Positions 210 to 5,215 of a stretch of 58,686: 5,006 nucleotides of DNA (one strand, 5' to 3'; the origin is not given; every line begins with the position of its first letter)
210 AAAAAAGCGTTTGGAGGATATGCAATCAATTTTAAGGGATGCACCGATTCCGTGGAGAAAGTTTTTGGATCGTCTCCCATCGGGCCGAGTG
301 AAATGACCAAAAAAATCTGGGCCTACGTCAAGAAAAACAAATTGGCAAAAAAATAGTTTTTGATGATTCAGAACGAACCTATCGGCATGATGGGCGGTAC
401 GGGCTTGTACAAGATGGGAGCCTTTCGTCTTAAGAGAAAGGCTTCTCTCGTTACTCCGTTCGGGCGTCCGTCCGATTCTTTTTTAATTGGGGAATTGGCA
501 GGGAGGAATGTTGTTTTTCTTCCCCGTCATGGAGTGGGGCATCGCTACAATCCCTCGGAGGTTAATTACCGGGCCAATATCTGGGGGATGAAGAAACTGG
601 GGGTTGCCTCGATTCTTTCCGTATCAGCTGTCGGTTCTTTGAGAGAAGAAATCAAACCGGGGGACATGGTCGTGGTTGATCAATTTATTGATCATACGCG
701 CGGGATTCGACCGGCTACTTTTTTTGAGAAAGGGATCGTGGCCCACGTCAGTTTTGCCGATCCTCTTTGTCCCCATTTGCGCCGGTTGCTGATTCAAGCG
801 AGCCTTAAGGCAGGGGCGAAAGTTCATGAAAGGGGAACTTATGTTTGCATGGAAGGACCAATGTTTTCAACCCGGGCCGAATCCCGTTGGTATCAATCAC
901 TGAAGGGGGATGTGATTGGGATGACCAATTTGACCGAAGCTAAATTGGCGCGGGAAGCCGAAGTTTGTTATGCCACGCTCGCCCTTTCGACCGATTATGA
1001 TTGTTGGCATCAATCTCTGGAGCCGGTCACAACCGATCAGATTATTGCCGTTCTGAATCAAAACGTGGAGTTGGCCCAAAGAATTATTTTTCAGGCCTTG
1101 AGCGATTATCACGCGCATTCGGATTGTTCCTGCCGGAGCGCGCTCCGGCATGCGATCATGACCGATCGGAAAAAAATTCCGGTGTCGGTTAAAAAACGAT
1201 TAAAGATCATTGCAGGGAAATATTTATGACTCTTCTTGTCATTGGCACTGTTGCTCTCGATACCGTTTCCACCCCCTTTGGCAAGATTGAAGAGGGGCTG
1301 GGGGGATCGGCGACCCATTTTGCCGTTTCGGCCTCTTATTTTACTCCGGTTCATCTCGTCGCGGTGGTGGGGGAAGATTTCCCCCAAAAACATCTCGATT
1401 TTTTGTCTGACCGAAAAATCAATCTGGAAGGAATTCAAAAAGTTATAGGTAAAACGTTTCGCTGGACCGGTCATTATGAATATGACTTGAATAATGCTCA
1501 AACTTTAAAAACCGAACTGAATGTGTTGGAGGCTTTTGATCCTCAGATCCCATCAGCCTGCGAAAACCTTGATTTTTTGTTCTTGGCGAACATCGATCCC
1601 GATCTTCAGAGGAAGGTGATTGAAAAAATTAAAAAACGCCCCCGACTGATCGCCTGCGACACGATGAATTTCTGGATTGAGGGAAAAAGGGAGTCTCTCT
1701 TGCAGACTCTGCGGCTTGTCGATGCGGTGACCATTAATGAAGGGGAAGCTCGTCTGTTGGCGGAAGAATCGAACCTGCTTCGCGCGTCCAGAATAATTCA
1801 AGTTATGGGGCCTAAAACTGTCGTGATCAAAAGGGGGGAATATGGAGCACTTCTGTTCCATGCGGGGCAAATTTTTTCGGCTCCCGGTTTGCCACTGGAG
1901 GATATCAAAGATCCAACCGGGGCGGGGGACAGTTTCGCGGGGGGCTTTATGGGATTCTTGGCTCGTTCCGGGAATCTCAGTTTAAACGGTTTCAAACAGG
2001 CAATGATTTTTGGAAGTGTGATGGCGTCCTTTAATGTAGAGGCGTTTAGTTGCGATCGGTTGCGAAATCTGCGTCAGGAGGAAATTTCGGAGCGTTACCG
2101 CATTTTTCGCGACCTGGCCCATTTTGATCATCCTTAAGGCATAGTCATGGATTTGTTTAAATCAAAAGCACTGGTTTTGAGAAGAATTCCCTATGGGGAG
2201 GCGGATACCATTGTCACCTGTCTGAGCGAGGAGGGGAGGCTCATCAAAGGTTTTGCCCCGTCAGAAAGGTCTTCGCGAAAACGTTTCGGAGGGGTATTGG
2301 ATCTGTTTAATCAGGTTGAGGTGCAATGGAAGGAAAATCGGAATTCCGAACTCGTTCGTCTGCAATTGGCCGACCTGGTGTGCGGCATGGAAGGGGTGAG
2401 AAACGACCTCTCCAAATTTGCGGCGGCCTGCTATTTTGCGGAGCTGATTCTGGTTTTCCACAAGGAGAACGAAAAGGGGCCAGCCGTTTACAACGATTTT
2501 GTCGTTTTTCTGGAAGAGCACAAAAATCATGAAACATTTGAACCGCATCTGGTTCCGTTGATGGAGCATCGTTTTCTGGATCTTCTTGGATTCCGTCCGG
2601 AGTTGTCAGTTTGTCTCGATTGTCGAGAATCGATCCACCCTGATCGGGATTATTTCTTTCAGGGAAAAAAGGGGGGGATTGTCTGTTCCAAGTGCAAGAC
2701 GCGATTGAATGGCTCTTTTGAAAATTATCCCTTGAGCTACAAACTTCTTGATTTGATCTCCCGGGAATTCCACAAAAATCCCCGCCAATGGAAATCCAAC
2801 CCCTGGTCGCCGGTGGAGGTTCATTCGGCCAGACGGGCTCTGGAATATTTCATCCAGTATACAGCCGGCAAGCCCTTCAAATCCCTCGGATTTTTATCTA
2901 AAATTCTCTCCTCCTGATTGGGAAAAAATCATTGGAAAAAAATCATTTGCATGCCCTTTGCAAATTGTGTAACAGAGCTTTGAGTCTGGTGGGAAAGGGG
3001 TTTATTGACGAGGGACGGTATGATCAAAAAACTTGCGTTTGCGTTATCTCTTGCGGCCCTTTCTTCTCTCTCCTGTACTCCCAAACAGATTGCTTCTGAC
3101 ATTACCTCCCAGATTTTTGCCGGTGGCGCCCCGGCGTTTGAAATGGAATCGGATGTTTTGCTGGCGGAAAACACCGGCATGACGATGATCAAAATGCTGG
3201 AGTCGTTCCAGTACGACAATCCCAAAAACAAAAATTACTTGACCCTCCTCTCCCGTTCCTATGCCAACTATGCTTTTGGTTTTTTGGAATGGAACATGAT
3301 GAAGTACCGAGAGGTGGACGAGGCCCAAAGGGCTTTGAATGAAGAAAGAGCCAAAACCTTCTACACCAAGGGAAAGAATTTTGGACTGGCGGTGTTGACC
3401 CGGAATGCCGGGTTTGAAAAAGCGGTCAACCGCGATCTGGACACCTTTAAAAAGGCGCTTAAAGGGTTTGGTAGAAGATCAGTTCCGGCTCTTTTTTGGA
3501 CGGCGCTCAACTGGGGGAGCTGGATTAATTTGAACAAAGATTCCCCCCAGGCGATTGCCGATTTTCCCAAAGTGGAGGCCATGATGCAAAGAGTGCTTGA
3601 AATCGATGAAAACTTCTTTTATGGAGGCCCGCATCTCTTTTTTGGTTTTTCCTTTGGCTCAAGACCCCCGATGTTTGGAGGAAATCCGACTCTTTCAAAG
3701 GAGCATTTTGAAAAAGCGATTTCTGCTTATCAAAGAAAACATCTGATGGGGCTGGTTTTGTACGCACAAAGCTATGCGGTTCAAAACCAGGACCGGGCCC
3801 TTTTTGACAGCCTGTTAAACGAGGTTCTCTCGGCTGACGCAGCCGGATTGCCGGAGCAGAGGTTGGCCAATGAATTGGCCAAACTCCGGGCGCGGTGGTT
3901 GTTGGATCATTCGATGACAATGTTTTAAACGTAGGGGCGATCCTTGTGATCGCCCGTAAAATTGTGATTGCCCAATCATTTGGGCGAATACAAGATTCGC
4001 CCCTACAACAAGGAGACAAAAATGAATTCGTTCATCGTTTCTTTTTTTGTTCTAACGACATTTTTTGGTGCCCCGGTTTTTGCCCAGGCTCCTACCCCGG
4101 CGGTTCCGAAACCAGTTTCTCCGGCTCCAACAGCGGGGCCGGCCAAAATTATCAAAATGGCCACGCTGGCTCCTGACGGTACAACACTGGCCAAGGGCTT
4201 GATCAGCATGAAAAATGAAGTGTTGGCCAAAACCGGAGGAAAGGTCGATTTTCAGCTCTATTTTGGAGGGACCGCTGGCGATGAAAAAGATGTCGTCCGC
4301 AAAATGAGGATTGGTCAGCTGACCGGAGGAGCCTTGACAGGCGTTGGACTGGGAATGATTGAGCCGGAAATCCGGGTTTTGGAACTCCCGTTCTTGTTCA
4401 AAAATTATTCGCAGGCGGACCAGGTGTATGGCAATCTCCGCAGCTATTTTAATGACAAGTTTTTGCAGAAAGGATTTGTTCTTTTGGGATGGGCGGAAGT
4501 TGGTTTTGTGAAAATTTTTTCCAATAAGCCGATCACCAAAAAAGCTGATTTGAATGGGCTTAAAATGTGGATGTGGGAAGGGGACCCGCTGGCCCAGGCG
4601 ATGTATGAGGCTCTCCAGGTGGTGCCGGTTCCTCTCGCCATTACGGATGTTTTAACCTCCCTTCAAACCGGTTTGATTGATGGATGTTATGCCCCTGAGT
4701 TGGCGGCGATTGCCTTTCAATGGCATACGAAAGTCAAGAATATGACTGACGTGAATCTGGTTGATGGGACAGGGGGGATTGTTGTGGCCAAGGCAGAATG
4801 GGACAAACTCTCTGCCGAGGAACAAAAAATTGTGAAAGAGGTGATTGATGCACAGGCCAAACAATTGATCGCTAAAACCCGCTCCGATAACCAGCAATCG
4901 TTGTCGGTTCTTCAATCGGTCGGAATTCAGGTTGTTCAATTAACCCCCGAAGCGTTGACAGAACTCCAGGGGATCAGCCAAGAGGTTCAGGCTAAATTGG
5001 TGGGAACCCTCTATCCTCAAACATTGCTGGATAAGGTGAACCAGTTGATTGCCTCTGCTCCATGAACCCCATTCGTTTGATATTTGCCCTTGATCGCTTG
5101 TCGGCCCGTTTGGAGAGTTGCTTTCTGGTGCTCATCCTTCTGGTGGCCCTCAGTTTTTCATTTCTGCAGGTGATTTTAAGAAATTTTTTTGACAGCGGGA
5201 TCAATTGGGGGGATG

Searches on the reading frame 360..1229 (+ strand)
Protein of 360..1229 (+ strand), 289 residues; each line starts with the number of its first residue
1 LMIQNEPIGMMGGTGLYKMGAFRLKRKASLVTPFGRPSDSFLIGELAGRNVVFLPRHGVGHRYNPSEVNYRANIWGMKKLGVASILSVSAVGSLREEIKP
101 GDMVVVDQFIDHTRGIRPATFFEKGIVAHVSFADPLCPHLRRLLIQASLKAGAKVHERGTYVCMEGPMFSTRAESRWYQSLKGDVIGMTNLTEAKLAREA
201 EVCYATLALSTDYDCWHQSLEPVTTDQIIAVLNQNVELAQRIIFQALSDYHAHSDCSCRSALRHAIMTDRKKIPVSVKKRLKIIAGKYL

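Call 17: search_protein_families(library=ncbifam, proteins=[window:360-1229:+], max_evalue=0.00001)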
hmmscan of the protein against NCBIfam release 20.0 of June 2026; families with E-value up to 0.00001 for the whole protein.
window:360-1229:+ (289 aa): 11 families
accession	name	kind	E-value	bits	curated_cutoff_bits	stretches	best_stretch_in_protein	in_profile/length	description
NF005657.0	PRK07432.1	equivalog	2.7e-110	368.1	453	1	5-289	3-290/291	S-methyl-5'-thioadenosine phosphorylase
NF006492.0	PRK08931.1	equivalog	1.1e-104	349.9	437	1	6-288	4-288/291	S-methyl-5'-thioadenosine phosphorylase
NF006334.0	PRK08564.1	equivalog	1.2e-97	326.2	382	1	6-266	8-266/267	S-methyl-5'-thioadenosine phosphorylase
TIGR01694.1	MTAP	equivalog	1.1e-95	319.6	274.85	1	8-247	2-238/240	S-methyl-5'-thioadenosine phosphorylase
NF005876.0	PRK07823.1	equivalog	8.4e-81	271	306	1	4-262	4-257/267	S-methyl-5'-thioadenosine phosphorylase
NF006599.0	PRK09136.1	equivalog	9.1e-62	208.5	223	1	9-245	5-242/247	S-methyl-5'-thioinosine phosphorylase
NF006054.0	PRK08202.1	equivalog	2.4e-24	86.3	218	1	40-247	66-271/274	purine-nucleoside phosphorylase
TIGR01697.1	PNPH-PUNA-XAPA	subfamily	2.6e-20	72.8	197.1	1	41-242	43-241/247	inosine/guanosine/xanthosine phosphorylase family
TIGR01698.1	PUNP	equivalog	1.5e-16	60.6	302.6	1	40-212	42-210/245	purine-nucleoside phosphorylase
TIGR01700.1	PNPH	equivalog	6.3e-16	58.5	293.35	1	41-243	43-244/249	purine nucleoside phosphorylase I, inosine and guanosine-specific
TIGR01699.1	XAPA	equivalog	8.9e-13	48.4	370.9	1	41-203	43-204/248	xanthosine phosphorylase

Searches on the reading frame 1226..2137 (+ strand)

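Call 103: search_protein_families(library=pfam, proteins=[window:1226-2137:+], max_evalue=0.00001)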
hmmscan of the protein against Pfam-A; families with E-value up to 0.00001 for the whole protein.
window:1226-2137:+ (303 aa): 1 family
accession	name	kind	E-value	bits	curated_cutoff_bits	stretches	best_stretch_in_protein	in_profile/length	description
PF00294.29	PfkB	-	2.2e-25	90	25.8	1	18-276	28-295/302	pfkB family carbohydrate kinase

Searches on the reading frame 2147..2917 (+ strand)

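Call 103: search_protein_families(library=pfam, proteins=[window:2147-2917:+], max_evalue=0.00001)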
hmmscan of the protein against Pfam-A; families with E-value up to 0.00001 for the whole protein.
window:2147-2917:+ (256 aa): 2 families
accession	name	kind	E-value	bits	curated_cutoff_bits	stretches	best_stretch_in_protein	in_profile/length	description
PF02565.21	RecO_C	-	5.1e-23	82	22.1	1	85-247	1-156/157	Recombination protein O C terminal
PF11967.14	RecO_N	-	4.3e-18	65.6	27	1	1-78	1-77/80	Recombination protein O N terminal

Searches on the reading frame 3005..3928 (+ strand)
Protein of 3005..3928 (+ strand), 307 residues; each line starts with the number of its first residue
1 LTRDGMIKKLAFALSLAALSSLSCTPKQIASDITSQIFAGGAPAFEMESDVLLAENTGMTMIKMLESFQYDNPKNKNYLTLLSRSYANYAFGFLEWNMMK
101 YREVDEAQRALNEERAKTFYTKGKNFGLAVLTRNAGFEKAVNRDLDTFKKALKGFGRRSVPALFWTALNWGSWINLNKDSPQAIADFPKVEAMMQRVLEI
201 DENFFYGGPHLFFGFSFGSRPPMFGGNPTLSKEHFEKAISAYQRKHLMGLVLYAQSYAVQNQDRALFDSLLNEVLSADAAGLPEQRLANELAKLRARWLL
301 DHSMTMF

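Call 103: search_protein_families(library=pfam, proteins=[window:3005-3928:+], max_evalue=0.00001)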
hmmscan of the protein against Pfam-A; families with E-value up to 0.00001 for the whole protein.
window:3005-3928:+ (307 aa): 1 family
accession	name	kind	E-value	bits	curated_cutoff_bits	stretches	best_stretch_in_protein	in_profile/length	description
PF16811.11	TAtT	-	1.8e-77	260.7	26.5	1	48-307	2-263/263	TRAP transporter T-component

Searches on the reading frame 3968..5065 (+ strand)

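Call 17: search_protein_families(library=ncbifam, proteins=[window:3968-5065:+], max_evalue=0.00001)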
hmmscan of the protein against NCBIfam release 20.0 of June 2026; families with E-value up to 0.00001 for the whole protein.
window:3968-5065:+ (365 aa): 2 families
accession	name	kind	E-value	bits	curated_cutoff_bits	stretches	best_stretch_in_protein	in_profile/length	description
NF037995.1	TRAP_S1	subfamily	6e-90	301.2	50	1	63-332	1-270/271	TRAP transporter substrate-binding protein DctP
TIGR00787.1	dctP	subfamily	3.6e-30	105.2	175.05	1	68-316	5-254/257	DctP family TRAP transporter solute-binding subunit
